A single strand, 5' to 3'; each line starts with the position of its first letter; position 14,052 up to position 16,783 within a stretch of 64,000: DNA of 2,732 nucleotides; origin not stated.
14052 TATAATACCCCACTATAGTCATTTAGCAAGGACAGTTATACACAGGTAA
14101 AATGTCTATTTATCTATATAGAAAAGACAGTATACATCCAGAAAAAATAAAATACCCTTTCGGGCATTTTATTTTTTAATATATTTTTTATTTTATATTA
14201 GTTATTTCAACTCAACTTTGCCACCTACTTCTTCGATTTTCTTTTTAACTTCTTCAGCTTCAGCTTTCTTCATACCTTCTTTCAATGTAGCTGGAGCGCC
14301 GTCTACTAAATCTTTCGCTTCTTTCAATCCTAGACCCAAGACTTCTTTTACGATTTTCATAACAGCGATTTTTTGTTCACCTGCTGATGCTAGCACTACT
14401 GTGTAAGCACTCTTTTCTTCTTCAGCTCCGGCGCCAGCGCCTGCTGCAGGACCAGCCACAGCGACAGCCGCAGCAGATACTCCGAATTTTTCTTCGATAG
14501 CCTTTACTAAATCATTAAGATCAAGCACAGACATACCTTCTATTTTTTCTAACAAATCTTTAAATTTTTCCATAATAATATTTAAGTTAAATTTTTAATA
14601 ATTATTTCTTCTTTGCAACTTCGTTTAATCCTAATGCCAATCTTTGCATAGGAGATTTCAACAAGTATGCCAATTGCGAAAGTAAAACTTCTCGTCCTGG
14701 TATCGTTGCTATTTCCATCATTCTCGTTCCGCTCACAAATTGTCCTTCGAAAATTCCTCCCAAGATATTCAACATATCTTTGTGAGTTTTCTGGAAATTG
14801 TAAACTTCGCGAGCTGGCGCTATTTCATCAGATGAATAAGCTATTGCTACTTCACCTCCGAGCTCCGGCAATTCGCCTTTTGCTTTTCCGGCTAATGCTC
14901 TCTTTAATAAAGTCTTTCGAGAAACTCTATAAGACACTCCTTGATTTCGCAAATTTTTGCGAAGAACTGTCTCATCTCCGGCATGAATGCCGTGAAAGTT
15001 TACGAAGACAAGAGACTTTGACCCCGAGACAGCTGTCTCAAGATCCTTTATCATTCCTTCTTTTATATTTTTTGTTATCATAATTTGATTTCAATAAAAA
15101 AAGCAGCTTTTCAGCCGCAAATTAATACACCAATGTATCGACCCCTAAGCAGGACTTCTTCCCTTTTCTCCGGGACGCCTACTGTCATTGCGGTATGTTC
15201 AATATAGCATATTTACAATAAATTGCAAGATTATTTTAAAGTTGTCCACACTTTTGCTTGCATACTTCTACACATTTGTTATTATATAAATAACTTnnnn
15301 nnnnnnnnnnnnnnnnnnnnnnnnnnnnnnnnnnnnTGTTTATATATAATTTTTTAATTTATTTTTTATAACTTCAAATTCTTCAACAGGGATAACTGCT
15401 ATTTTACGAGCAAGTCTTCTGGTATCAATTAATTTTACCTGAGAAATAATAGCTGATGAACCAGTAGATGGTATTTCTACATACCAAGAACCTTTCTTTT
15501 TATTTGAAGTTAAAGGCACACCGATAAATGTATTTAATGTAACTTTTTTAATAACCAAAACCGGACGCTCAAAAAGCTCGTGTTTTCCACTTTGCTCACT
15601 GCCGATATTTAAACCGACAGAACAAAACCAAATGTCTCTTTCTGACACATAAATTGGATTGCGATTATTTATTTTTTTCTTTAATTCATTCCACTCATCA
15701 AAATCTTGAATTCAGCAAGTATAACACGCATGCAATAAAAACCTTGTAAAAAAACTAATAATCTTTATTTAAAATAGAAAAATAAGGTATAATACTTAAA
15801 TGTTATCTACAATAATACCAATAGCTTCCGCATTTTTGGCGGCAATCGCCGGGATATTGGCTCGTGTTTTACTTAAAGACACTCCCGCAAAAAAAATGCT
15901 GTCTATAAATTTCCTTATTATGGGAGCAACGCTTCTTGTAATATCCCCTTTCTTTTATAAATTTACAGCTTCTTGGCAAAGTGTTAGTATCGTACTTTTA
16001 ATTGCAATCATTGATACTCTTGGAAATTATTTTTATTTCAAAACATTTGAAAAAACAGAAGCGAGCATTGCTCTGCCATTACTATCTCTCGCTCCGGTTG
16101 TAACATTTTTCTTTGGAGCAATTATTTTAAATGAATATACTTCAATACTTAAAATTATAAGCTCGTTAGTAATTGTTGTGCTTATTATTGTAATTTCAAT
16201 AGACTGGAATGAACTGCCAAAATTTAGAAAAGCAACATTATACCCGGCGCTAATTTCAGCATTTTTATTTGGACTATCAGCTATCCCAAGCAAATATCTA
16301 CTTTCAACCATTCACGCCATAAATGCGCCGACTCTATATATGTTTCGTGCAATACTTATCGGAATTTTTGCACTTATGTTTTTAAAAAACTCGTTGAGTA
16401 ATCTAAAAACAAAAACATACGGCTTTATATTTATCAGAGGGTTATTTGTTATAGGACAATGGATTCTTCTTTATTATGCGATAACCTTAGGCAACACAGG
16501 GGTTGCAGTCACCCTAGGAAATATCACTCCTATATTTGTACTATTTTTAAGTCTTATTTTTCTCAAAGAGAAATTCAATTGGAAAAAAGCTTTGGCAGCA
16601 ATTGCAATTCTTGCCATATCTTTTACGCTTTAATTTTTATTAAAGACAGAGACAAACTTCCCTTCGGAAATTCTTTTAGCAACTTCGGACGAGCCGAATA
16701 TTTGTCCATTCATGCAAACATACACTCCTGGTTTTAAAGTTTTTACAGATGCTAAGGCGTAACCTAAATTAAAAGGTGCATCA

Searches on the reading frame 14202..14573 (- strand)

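Call 83: search_protein_families(library=pfam, proteins=[window:14202-14573:-], max_evalue=0.001)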
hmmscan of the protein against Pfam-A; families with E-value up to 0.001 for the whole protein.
window:14202-14573:- (123 aa): 2 families
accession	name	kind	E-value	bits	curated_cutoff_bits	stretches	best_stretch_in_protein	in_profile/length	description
PF00542.24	Ribosomal_L12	-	2.6e-26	92.2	25.9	1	57-123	1-67/67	Ribosomal protein L7/L12 C-terminal domain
PF16320.10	Ribosomal_L12_N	-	8.6e-18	64.2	25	1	5-49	3-46/48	Ribosomal protein L7/L12 dimerisation domain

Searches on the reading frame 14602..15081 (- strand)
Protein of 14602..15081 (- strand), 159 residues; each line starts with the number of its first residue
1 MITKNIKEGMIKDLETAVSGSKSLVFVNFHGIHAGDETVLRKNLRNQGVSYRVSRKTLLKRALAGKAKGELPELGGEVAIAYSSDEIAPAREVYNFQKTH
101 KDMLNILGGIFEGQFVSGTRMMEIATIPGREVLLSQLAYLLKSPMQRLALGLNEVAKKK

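Call 83: search_protein_families(library=pfam, proteins=[window:14602-15081:-], max_evalue=0.001)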
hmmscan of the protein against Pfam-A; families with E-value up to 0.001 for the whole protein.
window:14602-15081:- (159 aa): 1 family
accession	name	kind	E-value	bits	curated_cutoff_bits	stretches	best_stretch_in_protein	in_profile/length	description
PF00466.25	Ribosomal_L10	-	3.9e-15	56.2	22.8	1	4-98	3-100/100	Ribosomal protein L10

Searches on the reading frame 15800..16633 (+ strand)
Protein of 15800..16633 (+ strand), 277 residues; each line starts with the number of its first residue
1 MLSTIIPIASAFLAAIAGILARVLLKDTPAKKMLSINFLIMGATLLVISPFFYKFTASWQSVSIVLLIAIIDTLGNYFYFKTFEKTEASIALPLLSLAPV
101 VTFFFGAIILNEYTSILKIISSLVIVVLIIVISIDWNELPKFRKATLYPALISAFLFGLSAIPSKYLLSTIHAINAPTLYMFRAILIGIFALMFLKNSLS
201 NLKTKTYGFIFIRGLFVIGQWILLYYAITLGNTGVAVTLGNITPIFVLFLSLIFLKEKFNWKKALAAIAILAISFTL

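Call 97: search_protein_families(library=pfam, proteins=[window:15800-16633:+], max_evalue=0.0001)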
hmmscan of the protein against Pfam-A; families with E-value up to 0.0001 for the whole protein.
window:15800-16633:+ (277 aa): 2 families
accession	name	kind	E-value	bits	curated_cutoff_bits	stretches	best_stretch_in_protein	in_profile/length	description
PF00892.27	EamA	-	2.2e-27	96.4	28.2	2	8-133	8-134/135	EamA-like transporter family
PF03151.22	TPT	-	2.6e-06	27.5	30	1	55-269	58-283/291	Triose-phosphate Transporter family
